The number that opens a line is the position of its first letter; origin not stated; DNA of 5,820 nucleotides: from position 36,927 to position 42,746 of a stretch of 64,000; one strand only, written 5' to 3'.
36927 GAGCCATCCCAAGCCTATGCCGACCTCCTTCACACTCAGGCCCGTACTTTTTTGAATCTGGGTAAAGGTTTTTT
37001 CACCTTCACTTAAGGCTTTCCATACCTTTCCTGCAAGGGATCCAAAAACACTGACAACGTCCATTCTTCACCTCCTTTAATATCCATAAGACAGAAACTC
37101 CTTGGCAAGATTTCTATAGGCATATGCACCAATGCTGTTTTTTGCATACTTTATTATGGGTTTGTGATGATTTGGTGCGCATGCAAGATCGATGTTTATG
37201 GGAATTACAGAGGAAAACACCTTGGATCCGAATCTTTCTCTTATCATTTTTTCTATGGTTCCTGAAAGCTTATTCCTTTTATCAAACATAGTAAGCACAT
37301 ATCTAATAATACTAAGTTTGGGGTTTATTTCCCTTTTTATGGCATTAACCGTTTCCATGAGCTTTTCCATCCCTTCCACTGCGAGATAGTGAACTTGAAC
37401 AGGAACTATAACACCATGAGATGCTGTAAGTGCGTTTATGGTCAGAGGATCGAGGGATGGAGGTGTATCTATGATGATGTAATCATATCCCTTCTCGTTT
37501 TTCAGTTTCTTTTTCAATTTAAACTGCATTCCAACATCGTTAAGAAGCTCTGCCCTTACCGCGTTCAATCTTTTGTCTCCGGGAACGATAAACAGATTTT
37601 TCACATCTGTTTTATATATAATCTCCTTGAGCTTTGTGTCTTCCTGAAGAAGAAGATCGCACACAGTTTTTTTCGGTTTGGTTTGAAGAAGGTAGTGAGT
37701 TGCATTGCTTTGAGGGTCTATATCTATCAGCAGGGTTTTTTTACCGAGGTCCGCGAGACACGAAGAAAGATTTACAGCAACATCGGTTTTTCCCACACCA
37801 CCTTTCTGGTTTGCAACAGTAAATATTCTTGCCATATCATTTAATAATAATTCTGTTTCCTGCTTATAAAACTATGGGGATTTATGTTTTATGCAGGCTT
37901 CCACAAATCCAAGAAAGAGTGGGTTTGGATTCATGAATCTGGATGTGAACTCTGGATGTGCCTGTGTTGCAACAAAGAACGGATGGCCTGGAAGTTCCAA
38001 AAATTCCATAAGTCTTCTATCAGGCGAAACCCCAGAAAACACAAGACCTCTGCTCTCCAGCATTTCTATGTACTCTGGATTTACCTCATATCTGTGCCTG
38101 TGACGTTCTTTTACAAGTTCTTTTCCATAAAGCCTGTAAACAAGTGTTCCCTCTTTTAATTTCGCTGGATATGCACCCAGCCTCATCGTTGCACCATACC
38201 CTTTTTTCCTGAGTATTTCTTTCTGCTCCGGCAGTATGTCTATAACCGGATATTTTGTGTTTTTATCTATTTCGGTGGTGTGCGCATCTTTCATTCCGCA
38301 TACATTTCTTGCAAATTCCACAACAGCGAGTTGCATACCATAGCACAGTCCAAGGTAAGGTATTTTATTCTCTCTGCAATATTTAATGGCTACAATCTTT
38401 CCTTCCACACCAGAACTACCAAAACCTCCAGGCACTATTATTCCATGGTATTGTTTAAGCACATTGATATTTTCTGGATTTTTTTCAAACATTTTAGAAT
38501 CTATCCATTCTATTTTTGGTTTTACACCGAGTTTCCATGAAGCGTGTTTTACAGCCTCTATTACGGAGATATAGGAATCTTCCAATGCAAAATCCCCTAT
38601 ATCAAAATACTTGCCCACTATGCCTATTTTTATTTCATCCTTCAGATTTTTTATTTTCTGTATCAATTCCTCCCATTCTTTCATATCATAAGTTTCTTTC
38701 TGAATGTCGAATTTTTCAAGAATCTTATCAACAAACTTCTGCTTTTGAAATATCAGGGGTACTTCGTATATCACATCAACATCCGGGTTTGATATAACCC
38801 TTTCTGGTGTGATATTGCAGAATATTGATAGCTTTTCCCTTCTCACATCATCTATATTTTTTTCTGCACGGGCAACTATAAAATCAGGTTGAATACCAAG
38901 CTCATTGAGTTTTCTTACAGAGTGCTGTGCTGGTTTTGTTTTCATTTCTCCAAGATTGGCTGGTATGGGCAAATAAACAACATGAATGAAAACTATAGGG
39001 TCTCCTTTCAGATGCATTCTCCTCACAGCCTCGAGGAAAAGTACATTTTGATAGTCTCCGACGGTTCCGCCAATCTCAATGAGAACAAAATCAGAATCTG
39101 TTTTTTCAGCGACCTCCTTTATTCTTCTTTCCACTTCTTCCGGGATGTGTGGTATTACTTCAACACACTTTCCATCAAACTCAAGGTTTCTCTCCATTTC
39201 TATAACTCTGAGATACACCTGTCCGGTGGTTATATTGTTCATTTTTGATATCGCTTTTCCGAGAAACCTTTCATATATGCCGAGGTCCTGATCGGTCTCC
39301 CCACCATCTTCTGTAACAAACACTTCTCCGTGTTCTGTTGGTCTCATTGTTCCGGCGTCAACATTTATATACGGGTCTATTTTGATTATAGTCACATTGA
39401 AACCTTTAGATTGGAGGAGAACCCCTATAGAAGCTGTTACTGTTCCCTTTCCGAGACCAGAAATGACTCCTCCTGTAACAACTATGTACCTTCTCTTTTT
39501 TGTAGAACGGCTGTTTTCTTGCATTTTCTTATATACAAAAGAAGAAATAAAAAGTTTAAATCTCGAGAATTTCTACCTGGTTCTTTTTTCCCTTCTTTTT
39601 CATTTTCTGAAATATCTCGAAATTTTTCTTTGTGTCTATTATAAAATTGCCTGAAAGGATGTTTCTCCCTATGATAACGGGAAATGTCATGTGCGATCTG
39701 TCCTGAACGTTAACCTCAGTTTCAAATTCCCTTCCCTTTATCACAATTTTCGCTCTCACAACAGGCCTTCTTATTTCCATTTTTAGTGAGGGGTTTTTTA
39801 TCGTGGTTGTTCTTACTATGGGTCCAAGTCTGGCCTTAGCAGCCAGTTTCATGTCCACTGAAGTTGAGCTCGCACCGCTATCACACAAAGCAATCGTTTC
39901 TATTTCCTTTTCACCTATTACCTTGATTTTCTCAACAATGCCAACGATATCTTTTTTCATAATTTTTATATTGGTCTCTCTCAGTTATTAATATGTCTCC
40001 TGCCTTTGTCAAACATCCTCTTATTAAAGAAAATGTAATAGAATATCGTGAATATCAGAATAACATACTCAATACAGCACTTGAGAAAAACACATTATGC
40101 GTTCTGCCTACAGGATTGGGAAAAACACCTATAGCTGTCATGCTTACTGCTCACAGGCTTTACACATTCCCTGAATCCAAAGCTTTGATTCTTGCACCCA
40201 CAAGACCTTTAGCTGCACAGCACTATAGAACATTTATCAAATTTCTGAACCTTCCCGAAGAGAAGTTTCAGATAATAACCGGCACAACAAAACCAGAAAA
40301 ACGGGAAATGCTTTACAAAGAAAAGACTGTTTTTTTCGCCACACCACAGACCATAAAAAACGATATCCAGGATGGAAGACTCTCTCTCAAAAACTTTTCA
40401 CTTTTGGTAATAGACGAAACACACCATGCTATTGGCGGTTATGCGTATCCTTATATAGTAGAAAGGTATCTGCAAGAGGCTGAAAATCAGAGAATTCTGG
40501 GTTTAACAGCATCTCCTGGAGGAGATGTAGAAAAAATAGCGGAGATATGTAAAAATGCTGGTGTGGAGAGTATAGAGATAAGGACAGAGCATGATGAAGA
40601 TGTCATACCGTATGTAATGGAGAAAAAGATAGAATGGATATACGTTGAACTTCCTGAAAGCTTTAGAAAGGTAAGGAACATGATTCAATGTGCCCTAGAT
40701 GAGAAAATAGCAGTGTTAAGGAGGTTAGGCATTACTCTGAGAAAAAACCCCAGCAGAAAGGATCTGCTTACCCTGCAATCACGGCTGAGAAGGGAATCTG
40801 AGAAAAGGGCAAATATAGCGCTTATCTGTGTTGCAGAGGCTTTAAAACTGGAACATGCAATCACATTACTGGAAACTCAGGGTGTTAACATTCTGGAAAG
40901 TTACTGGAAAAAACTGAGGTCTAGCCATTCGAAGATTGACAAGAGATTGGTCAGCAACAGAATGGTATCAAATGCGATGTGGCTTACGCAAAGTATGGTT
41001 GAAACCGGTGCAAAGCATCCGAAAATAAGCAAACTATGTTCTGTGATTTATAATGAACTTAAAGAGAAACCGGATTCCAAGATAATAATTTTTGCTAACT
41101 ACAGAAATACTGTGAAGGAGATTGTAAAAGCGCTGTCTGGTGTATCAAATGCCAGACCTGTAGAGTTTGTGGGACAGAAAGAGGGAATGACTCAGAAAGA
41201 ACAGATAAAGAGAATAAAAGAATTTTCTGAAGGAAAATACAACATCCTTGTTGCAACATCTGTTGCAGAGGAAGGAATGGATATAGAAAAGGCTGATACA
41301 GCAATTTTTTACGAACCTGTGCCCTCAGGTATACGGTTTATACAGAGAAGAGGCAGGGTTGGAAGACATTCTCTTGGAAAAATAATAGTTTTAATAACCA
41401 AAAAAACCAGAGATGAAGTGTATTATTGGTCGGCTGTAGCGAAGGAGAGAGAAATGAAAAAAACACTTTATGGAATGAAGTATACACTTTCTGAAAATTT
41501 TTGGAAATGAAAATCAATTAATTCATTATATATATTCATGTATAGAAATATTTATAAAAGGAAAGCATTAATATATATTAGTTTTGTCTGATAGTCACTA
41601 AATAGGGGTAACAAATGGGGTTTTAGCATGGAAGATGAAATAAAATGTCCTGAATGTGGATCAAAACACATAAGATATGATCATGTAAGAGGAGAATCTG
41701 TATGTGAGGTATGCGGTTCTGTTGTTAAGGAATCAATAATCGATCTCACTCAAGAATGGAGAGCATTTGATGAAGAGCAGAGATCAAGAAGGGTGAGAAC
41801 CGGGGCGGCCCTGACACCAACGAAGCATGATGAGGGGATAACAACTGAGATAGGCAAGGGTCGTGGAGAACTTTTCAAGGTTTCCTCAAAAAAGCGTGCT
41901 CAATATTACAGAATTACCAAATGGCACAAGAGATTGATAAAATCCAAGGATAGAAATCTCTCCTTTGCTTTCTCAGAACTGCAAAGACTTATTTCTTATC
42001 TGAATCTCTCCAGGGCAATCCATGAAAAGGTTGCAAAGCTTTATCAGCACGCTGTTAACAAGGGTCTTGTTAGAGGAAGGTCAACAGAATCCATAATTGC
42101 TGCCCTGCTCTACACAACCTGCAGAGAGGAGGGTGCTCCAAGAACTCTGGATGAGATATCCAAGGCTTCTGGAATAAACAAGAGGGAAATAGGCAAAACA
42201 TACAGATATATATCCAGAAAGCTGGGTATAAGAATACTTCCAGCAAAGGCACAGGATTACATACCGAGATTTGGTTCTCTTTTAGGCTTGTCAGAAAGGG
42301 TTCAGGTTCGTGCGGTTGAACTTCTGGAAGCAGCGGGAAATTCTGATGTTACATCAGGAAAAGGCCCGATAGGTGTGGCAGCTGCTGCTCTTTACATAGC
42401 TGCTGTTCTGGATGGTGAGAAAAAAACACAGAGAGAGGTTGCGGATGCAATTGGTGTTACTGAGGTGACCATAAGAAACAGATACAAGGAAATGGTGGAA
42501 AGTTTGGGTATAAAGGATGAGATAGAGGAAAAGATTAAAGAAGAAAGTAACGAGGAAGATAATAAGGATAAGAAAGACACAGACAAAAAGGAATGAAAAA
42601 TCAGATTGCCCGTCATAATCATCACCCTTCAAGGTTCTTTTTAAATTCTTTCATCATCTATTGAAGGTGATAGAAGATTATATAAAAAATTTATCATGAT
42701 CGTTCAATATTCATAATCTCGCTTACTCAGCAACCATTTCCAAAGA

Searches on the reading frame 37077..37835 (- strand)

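Call 30: search_protein_families(library=pfam, max_evalue=0.001, proteins=[window:37077-37835:-])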
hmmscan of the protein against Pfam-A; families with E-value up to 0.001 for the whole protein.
window:37077-37835:- (252 aa): 7 families
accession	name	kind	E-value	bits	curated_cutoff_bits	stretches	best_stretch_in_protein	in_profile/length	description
PF13614.12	AAA_31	-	3.8e-53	180.5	27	1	3-176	2-177/177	AAA domain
PF01656.29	CbiA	-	4.6e-28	98.1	25.4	1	6-227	2-125/125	CobQ/CobB/MinD/ParA nucleotide binding domain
PF10609.15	ParA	-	7.8e-13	48.8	27.1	1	3-246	4-244/246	NUBPL iron-transfer P-loop NTPase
PF00142.24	Fer4_NifH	-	1.2e-12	48.4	25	1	11-75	8-76/271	4Fe-4S iron sulfur cluster binding proteins, NifH/frxC family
PF09140.17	MipZ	-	2.9e-09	37.1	20.7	1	4-158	2-141/262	ATPase MipZ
PF02374.21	ArsA_ATPase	-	4.5e-09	36.4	24.3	1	10-171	8-181/305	Anion-transporting ATPase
PF06564.18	CBP_BcsQ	-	1.3e-06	28.5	21.3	1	5-147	4-146/234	Cellulose biosynthesis protein BcsQ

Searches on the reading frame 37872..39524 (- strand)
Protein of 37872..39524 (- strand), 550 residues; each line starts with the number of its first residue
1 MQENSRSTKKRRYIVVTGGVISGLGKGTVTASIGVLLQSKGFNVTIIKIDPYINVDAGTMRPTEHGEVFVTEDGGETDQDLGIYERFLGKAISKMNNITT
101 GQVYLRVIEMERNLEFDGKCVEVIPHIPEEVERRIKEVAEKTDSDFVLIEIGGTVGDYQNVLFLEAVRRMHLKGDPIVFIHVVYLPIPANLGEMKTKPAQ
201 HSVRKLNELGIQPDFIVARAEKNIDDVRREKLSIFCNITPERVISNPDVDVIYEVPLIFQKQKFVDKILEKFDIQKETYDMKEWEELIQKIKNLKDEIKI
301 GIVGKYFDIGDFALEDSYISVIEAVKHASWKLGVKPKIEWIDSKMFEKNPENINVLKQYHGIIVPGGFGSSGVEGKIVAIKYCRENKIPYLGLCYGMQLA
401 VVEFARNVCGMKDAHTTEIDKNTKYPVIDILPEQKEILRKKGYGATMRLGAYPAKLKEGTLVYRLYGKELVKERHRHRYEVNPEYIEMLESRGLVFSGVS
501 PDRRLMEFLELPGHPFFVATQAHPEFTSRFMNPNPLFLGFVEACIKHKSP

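Call 30: search_protein_families(library=pfam, max_evalue=0.001, proteins=[window:37872-39524:-])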
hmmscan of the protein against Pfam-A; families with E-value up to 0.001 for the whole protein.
window:37872-39524:- (550 aa): 4 families
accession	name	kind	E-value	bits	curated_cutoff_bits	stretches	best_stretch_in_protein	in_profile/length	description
PF06418.20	CTP_synth_N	-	1.8e-107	359.1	26.1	1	12-273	1-264/265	CTP synthase N-terminus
PF00117.34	GATase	-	7.8e-36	124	22.8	1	314-542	2-189/190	Glutamine amidotransferase class-I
PF01656.29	CbiA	-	7.6e-06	26.3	25.4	1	22-292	8-66/125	CobQ/CobB/MinD/ParA nucleotide binding domain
PF07722.19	Peptidase_C26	-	0.00012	22.4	20.5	1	379-525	97-219/219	Peptidase C26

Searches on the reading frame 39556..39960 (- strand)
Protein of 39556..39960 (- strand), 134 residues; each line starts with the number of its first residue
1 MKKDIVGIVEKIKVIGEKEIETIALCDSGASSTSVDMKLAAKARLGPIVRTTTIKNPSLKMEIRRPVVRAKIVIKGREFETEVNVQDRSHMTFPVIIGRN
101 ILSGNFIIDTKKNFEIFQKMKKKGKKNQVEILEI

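Call 30: search_protein_families(library=pfam, max_evalue=0.001, proteins=[window:39556-39960:-])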
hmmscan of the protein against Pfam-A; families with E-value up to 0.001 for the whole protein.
window:39556-39960:- (134 aa): 1 family
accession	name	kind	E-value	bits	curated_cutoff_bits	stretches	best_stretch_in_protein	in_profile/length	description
PF05618.17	Zn_protease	-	3.9e-09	37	27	1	40-114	58-133/138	Putative ATP-dependent zinc protease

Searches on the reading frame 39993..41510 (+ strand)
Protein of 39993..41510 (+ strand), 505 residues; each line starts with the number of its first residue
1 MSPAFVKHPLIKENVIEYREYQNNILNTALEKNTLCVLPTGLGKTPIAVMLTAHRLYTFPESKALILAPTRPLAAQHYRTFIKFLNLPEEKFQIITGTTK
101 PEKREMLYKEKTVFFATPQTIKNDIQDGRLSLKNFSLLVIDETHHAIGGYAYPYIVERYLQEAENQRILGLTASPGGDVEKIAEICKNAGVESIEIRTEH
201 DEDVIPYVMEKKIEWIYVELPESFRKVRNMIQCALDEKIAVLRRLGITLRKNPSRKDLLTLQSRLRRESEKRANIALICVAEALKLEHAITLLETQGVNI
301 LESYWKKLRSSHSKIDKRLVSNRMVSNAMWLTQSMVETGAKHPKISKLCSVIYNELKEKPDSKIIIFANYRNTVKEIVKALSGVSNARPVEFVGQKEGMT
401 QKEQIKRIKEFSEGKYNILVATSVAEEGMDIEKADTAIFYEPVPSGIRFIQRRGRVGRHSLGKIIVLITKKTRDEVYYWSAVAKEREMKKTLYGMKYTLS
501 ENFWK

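Call 7: search_protein_families(library=pfam, max_evalue=0.001, proteins=[window:39993-41510:+])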
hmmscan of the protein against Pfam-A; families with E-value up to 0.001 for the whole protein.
window:39993-41510:+ (505 aa): 5 families
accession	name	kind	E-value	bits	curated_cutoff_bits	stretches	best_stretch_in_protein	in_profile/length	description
PF00270.35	DEAD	-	1.1e-27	97.3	26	1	20-181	2-166/167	DEAD/DEAH box helicase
PF00271.37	Helicase_C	-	6.8e-25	87.9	23.5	1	344-459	2-109/110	Helicase conserved C-terminal domain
PF04851.21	ResIII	-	8.3e-23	81.5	22.5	1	16-175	2-162/164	Type III restriction enzyme, res subunit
PF21210.2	RNA_helicase_helical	-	1.4e-10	41.7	27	1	236-317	5-95/108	Putative ATP-dependent RNA helicase, helical bundle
PF22590.2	Cas3-like_C_2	-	5.1e-06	27.2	27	1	395-460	38-105/106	CRISPR-associated nuclease/helicase Cas3, C-terminal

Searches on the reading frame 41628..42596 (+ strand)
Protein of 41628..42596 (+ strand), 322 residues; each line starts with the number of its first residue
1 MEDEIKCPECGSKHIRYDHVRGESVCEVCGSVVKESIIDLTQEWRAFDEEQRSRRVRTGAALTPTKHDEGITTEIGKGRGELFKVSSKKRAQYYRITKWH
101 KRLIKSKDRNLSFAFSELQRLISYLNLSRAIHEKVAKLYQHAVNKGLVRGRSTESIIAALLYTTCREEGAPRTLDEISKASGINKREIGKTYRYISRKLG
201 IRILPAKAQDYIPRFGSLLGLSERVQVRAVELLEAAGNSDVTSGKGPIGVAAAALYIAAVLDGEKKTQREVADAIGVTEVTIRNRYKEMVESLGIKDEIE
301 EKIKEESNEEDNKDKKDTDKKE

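Call 7: search_protein_families(library=pfam, max_evalue=0.001, proteins=[window:41628-42596:+])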
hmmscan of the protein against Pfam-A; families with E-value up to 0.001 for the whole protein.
window:41628-42596:+ (322 aa): 4 families
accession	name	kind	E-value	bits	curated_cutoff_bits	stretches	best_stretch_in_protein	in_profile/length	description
PF00382.24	TFIIB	-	2e-44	150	23.6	2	206-291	6-91/92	Transcription factor TFIIB repeat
PF08271.17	Zn_Ribbon_TF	-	4.6e-16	58.5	29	1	6-47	2-43/43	TFIIB zinc-binding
PF04545.22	Sigma70_r4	-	8.2e-05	22.5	24.1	0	263-291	18-46/50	Sigma-70, region 4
PF01667.23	Ribosomal_S27e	-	0.0008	19.5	24.5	0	4-34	7-37/55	Ribosomal protein S27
